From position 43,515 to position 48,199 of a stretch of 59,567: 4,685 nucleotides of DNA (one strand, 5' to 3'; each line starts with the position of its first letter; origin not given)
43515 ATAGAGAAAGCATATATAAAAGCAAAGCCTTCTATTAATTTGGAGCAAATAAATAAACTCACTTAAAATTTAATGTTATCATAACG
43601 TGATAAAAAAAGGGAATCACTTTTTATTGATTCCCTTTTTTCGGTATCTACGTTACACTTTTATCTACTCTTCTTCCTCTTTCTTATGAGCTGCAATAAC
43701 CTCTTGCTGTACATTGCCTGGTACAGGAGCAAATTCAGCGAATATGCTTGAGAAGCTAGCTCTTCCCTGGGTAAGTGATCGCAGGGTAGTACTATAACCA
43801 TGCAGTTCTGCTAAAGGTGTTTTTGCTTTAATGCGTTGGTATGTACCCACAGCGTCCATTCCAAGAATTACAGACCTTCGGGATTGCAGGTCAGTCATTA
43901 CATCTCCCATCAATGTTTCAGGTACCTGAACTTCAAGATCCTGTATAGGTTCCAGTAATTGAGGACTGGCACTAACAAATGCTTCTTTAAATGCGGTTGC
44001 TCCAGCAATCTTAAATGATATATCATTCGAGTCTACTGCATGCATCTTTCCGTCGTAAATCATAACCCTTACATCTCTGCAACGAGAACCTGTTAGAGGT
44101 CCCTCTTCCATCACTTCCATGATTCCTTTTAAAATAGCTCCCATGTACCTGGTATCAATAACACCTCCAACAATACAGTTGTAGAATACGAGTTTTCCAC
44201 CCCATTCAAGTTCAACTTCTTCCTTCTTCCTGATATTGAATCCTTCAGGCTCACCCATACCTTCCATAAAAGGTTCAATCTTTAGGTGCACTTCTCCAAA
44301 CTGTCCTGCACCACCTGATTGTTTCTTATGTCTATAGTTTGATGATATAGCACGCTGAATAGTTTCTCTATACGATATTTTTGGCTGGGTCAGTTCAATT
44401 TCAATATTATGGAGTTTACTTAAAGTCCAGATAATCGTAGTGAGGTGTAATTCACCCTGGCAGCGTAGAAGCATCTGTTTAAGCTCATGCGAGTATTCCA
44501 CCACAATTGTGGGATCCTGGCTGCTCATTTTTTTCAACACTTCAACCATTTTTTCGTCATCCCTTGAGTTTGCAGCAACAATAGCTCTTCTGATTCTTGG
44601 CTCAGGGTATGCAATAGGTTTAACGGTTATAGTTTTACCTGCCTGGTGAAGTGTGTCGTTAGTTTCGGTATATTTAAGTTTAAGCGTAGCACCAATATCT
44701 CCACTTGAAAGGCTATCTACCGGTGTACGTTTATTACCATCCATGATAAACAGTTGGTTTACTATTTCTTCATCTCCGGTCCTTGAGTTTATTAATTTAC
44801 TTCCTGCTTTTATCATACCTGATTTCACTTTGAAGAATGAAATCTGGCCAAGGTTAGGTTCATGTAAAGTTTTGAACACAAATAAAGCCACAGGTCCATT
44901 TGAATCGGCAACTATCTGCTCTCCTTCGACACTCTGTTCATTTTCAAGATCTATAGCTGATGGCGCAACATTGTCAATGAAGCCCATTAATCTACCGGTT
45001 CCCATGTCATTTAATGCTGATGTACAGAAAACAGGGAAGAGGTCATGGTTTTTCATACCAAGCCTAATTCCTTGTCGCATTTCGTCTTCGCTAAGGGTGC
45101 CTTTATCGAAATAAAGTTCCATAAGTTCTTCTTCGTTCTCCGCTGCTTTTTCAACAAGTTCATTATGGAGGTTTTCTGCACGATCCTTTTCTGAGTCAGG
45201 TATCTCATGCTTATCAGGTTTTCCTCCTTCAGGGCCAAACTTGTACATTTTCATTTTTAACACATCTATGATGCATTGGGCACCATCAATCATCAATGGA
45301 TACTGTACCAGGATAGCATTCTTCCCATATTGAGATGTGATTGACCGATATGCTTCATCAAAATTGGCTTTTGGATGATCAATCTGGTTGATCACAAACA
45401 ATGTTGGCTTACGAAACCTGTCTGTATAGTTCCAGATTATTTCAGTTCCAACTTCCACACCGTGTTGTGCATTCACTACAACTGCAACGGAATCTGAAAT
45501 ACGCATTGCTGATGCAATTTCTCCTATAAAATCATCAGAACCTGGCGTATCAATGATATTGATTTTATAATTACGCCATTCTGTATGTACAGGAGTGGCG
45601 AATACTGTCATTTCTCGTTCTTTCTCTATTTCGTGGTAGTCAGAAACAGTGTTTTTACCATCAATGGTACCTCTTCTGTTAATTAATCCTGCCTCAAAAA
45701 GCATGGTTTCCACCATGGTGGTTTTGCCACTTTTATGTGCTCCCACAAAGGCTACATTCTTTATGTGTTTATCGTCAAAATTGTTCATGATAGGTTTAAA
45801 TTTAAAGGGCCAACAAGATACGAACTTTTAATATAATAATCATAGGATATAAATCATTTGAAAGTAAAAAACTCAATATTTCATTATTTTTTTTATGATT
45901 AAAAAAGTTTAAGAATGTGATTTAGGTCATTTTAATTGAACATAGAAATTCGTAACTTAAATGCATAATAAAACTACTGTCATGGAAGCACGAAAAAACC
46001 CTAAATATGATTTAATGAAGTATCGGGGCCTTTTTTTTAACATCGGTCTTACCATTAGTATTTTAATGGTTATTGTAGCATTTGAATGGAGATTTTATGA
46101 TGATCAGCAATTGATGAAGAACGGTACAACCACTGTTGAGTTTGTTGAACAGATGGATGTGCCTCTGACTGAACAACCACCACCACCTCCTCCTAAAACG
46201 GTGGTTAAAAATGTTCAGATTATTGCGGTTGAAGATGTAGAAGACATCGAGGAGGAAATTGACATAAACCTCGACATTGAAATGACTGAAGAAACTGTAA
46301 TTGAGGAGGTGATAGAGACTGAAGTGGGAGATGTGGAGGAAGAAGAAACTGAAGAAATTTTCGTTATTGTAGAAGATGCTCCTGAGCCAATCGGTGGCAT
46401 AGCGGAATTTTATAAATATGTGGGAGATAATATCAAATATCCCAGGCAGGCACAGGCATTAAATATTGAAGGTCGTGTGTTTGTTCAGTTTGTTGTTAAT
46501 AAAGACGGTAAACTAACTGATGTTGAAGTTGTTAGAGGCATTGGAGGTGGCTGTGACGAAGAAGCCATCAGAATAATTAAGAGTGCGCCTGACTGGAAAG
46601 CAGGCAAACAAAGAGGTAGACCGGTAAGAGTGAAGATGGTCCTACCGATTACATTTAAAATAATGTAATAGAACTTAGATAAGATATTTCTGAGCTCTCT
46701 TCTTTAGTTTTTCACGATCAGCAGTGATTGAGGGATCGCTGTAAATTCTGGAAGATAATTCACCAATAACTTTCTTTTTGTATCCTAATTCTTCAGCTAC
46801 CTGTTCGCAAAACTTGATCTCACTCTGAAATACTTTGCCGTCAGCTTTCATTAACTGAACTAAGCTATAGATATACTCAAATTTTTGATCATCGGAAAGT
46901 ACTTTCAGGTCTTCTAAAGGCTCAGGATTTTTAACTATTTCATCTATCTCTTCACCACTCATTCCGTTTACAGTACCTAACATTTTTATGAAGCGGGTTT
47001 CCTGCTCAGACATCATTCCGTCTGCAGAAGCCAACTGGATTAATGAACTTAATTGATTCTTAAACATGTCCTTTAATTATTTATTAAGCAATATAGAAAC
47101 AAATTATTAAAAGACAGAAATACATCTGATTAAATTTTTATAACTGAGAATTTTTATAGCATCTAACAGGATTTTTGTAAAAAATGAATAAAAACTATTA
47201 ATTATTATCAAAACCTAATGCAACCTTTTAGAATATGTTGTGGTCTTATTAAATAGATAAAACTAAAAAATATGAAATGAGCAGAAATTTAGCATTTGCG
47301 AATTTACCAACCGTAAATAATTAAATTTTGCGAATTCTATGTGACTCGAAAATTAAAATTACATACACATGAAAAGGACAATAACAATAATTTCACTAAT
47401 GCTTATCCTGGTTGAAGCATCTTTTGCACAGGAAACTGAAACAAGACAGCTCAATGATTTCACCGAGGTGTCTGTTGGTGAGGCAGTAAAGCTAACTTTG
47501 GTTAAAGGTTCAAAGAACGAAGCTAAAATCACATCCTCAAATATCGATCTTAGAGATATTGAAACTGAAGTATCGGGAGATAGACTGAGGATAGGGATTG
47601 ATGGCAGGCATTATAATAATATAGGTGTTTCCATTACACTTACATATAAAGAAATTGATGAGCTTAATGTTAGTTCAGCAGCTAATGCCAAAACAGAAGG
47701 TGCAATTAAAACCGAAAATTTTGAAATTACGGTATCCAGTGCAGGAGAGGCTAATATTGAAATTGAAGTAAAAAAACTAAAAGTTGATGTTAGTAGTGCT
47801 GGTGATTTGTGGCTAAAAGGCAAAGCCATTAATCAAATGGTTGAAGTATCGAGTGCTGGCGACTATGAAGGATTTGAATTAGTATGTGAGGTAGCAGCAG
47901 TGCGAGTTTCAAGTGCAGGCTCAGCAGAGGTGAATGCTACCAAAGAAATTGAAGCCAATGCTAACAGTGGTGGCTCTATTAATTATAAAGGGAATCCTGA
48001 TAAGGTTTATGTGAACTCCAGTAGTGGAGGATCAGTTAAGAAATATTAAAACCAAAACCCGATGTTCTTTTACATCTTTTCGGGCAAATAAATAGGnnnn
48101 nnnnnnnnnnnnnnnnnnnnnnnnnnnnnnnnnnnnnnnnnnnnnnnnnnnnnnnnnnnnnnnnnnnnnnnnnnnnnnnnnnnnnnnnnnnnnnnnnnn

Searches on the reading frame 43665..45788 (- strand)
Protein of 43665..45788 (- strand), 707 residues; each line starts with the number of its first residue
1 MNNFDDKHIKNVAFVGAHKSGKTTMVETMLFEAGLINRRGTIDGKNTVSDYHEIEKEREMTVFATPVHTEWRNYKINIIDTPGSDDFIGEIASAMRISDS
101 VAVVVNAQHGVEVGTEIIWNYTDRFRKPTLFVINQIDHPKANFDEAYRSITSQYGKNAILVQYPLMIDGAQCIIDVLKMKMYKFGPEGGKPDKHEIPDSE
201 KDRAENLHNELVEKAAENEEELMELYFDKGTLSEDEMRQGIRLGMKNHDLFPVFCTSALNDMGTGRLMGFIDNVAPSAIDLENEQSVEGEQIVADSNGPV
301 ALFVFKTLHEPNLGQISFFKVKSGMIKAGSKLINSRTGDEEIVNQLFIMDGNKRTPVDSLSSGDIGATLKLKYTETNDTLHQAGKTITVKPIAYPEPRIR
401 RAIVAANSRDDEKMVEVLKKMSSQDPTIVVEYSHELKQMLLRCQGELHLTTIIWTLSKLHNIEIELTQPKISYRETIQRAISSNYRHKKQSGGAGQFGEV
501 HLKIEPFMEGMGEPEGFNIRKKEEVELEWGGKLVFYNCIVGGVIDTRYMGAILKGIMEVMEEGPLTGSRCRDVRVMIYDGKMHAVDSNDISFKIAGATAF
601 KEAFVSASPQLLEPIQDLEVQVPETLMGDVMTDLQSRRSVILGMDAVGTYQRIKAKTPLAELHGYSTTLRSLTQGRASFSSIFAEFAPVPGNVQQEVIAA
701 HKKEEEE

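Call 73: search_protein_families(library=pfam, proteins=[window:43665-45788:-], max_evalue=0.00001)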
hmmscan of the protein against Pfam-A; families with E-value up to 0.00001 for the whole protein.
window:43665-45788:- (707 aa): 7 families
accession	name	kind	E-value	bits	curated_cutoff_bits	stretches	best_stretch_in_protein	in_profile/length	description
PF00009.33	GTP_EFTU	-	1.1e-36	126.6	26.5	1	8-276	2-187/188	Elongation factor Tu GTP binding domain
PF03764.24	EFG_IV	-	2.9e-31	108.2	24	1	469-607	1-120/121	Elongation factor G, domain IV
PF00679.30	EFG_C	-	7e-28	96.9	27.9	1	610-696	1-88/89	Elongation factor G C-terminus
PF14492.12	EFG_III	-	9e-16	58.1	27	1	395-467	2-74/75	Elongation Factor G, domain III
PF22042.2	EF-G_D2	-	3.7e-11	43.4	27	1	300-382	2-83/84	Elongation factor G domain 2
PF03144.31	GTP_EFTU_D2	-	2.4e-07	31.5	30.3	1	314-380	1-72/73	Elongation factor Tu domain 2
PF01926.29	MMR_HSR1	-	6.1e-06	26.8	21.9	0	11-135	1-113/113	50S ribosome-binding GTPase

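Call 84: list_cluster_members(proteins=[window:43665-45788:-, window:48097-49401:-, window:38112-40619:-, window:3387-5090:-, window:11604-12215:-, window:194-3259:-])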
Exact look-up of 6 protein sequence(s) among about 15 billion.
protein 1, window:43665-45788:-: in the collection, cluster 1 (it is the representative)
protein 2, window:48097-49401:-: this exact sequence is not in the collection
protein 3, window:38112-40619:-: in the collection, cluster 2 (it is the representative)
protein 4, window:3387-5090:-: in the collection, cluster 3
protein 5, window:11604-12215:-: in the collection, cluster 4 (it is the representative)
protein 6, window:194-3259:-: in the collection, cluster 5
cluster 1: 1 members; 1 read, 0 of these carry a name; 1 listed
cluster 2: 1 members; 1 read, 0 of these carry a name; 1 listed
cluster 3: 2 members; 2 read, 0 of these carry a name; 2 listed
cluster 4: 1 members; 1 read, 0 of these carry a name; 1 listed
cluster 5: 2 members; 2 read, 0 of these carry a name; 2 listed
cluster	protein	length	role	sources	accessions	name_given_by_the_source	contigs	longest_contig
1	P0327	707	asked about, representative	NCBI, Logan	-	-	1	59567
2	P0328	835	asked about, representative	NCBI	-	-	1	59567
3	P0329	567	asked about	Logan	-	-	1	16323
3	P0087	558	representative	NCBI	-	-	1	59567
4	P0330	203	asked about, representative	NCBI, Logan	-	-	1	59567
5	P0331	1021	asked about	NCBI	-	-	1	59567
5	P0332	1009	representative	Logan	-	-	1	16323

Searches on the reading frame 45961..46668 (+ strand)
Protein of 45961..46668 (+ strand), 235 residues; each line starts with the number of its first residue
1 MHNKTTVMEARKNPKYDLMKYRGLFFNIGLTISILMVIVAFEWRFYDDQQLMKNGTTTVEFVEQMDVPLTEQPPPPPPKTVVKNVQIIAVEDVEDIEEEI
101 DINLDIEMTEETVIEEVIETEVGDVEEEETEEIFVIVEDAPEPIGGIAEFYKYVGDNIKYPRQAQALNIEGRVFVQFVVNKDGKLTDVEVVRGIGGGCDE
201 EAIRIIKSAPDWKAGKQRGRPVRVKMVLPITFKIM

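Call 73: search_protein_families(library=pfam, proteins=[window:45961-46668:+], max_evalue=0.00001)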
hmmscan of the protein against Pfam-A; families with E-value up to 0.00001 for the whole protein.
window:45961-46668:+ (235 aa): 1 family
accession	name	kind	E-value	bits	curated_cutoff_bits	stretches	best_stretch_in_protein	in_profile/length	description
PF03544.19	TonB_C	-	8.7e-22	77.8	24.6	1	157-234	2-79/79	Gram-negative bacterial TonB protein C-terminal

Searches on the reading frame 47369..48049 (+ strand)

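Call 73: search_protein_families(library=pfam, proteins=[window:47369-48049:+], max_evalue=0.00001)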
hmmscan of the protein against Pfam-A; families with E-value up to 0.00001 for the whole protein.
window:47369-48049:+ (226 aa): 1 family
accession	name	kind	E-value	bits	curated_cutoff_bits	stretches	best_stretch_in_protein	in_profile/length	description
PF10988.14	DUF2807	-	2.8e-41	141.7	24.2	1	30-210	1-181/181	Putative auto-transporter adhesin, head GIN domain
